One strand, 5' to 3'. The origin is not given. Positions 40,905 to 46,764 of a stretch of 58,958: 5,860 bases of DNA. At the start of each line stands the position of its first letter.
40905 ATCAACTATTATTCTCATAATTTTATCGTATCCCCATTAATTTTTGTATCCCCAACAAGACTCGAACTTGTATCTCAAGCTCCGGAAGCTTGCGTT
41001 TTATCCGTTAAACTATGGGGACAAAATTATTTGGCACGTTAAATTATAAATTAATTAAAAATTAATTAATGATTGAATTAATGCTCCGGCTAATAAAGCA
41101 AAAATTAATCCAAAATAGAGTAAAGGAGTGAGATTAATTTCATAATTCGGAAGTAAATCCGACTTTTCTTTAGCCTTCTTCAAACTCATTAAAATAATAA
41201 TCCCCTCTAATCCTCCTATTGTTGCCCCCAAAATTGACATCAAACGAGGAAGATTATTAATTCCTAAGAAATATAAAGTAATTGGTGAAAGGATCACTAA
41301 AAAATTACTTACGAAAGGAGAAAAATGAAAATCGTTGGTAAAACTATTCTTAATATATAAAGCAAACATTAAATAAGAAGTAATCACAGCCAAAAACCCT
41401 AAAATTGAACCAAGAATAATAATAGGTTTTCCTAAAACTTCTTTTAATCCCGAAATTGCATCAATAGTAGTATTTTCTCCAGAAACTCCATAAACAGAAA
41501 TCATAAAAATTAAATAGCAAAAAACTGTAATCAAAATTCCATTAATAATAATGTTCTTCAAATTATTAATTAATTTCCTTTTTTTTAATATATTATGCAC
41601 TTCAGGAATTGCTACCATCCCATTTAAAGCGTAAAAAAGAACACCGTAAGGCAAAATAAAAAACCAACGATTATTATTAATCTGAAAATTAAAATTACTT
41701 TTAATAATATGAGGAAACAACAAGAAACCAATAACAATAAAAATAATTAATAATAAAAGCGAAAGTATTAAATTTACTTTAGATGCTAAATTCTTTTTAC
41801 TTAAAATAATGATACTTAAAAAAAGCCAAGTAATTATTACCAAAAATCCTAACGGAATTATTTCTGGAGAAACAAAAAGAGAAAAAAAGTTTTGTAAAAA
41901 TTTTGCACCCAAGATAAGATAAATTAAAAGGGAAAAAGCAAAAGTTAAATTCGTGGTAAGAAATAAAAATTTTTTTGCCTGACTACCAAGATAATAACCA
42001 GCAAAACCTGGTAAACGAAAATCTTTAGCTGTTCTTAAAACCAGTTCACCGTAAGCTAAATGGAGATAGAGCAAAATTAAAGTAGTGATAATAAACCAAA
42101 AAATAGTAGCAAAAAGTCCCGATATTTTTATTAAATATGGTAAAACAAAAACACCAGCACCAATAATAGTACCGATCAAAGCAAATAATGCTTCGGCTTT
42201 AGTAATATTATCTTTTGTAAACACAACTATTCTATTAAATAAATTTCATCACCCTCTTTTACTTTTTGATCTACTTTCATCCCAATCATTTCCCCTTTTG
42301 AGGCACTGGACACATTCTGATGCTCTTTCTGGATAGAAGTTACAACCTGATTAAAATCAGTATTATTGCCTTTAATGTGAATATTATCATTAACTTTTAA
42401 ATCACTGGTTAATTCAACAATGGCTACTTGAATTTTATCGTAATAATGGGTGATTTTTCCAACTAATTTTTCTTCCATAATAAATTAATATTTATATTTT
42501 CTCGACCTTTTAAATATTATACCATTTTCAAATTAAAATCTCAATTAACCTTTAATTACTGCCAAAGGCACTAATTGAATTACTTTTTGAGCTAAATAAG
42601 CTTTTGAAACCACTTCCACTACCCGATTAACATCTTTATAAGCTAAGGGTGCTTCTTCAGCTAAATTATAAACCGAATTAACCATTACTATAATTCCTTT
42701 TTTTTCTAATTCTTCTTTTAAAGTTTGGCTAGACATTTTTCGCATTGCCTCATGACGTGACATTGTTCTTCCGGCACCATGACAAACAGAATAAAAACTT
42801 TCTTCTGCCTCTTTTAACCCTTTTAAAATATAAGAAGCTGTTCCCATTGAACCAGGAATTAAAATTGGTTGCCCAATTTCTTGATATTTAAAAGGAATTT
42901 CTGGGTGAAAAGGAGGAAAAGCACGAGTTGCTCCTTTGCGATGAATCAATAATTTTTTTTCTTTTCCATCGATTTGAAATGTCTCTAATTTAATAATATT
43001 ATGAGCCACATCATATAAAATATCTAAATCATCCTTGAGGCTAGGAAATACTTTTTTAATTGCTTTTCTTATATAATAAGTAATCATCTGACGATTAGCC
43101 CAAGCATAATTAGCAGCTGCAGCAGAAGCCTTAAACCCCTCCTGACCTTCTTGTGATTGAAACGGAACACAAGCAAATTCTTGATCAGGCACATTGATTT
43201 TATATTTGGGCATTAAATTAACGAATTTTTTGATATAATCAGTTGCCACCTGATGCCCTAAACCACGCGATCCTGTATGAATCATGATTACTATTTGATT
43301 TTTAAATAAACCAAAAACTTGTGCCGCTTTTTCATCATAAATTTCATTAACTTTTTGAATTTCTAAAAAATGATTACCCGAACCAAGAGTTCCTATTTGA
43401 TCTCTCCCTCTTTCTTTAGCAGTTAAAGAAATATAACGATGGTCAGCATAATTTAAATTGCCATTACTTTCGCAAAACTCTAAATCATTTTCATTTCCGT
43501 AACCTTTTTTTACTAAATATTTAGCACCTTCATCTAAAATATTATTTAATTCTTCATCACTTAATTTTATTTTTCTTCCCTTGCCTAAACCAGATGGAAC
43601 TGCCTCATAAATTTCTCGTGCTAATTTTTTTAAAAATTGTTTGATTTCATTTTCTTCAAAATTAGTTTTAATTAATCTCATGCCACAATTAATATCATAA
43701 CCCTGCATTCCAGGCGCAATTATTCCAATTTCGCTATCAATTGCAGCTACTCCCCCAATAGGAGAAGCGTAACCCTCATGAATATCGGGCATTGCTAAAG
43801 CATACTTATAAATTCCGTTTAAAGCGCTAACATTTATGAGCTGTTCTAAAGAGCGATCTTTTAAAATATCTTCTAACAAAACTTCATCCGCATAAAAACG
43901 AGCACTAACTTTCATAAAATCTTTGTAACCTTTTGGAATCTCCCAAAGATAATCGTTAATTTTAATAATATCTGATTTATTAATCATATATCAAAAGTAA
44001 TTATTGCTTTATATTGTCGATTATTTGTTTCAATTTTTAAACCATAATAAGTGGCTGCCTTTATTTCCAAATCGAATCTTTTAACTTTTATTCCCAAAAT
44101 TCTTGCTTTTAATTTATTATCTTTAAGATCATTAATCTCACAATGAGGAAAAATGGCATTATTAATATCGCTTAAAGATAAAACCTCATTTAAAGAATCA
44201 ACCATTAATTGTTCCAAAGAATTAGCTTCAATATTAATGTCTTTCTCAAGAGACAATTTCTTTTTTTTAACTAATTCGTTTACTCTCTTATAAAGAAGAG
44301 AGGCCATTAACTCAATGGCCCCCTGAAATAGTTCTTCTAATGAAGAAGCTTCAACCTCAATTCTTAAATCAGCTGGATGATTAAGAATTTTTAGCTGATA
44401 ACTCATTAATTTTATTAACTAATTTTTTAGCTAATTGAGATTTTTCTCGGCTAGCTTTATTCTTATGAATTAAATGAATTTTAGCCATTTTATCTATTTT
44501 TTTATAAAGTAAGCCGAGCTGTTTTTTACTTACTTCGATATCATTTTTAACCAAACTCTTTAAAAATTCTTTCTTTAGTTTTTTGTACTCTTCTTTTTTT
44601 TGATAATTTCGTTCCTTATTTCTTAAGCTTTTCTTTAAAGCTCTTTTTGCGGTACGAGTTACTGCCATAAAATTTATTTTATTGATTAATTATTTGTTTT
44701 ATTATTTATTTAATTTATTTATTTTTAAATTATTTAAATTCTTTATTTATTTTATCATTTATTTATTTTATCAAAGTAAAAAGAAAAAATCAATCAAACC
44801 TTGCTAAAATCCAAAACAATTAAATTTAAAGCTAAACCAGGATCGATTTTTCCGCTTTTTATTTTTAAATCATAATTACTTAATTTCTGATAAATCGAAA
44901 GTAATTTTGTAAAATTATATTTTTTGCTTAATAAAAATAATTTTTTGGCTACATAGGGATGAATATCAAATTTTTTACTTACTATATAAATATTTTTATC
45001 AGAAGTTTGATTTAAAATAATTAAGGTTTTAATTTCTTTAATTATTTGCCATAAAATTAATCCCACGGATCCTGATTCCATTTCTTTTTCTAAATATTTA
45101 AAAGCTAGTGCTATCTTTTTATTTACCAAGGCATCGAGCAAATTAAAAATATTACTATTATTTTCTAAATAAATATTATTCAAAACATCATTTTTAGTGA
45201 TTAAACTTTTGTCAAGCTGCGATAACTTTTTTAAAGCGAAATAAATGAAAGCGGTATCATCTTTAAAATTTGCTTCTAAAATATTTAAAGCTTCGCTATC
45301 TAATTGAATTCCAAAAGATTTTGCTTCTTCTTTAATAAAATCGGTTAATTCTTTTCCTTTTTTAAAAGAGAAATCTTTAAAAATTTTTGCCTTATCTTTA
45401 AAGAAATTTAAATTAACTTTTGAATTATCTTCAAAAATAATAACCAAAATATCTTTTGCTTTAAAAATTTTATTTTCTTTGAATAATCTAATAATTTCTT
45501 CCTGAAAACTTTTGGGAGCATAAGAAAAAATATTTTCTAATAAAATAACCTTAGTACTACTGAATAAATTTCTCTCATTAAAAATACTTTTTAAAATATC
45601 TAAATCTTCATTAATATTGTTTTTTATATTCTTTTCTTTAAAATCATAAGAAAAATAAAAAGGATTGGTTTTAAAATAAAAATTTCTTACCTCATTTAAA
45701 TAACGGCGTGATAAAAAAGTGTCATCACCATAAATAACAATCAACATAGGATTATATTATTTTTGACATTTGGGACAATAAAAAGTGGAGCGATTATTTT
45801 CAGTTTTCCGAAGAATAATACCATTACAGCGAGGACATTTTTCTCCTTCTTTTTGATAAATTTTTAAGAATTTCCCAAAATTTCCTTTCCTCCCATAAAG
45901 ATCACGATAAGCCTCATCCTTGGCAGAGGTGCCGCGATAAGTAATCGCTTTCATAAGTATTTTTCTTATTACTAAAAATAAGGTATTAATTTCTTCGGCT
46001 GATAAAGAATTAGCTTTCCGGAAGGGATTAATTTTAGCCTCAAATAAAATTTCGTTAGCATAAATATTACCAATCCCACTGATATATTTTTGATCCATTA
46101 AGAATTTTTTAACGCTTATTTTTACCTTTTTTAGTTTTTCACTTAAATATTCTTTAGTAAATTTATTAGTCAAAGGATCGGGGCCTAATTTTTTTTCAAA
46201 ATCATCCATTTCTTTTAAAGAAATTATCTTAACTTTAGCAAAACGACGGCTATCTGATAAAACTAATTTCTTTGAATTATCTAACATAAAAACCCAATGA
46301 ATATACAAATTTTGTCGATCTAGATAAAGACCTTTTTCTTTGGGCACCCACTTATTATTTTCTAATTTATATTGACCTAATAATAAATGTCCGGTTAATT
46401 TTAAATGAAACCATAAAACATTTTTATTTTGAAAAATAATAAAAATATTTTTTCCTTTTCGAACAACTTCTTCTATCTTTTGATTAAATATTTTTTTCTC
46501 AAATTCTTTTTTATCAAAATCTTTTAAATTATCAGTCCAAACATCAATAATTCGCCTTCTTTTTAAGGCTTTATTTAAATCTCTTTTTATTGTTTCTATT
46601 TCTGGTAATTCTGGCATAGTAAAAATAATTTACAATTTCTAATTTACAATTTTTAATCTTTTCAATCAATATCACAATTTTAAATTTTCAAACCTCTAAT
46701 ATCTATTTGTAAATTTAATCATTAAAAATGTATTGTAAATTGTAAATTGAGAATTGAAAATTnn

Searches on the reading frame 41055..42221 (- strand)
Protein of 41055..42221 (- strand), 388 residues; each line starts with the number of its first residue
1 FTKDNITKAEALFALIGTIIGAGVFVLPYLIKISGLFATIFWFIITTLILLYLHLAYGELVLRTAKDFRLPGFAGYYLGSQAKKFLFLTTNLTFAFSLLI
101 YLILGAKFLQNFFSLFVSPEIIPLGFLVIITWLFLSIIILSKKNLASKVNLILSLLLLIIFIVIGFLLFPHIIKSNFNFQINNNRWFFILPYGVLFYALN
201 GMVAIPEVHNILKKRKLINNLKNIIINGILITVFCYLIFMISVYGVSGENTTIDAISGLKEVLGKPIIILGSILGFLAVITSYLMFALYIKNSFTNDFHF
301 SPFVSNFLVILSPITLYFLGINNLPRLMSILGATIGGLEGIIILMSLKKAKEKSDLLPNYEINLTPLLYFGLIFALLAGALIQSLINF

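Call 33: search_protein_families(library=pfam, proteins=[window:41055-42221:-], max_evalue=0.00001)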
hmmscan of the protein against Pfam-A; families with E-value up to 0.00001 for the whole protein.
window:41055-42221:- (388 aa): 3 families
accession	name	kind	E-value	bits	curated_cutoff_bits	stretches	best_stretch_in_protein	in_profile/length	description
PF03222.19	Trp_Tyr_perm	-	3.7e-16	59.7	22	1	13-316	10-327/393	Tryptophan/tyrosine permease family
PF01490.24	Aa_trans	-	3.4e-10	39.6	25.6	1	6-334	3-355/410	Transmembrane amino acid transporter protein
PF13520.12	AA_permease_2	-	5.3e-07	29.3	27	1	11-285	6-288/427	Amino acid permease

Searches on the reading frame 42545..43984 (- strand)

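Call 33: search_protein_families(library=pfam, proteins=[window:42545-43984:-], max_evalue=0.00001)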
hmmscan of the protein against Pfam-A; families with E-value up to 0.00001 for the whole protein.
window:42545-43984:- (479 aa): 1 family
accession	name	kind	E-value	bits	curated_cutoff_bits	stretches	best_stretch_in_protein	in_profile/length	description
PF01139.22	RtcB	-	5.3e-165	550.2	27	1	48-479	1-426/426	tRNA-splicing ligase RtcB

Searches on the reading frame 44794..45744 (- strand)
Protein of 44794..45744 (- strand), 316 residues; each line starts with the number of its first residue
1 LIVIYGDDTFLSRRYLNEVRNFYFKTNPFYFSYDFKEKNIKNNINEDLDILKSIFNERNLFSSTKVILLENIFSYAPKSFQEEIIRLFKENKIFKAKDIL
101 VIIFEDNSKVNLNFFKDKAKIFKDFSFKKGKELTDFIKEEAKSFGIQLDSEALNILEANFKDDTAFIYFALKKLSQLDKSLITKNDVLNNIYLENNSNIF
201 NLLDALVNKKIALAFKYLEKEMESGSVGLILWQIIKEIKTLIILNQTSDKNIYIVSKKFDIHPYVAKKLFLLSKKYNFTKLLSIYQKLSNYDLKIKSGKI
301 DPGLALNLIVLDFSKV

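Call 33: search_protein_families(library=pfam, proteins=[window:44794-45744:-], max_evalue=0.00001)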
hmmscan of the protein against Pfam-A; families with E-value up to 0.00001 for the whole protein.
window:44794-45744:- (316 aa): 1 family
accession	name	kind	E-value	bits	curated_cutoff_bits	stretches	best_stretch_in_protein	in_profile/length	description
PF21694.2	DNA_pol3_delta_C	-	1e-14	55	27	1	197-312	2-120/121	DNA polymerase III delta subunit, C-terminal domain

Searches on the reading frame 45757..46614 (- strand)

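Call 33: search_protein_families(library=pfam, proteins=[window:45757-46614:-], max_evalue=0.00001)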
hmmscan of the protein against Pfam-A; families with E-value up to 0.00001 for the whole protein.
window:45757-46614:- (285 aa): 3 families
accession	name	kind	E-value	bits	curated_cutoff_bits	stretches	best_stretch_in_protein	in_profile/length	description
PF06831.19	H2TH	-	3.9e-30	104.1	34.7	1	143-232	1-90/93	Formamidopyrimidine-DNA glycosylase H2TH domain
PF01149.29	Fapy_DNA_glyco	-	6.2e-22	78.9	25.5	1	1-128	2-117/117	Formamidopyrimidine-DNA glycosylase N-terminal domain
PF06827.20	zf-FPG_IleRS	-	1.2e-07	31.8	21.3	1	257-285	1-29/30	Zinc finger found in FPG and IleRS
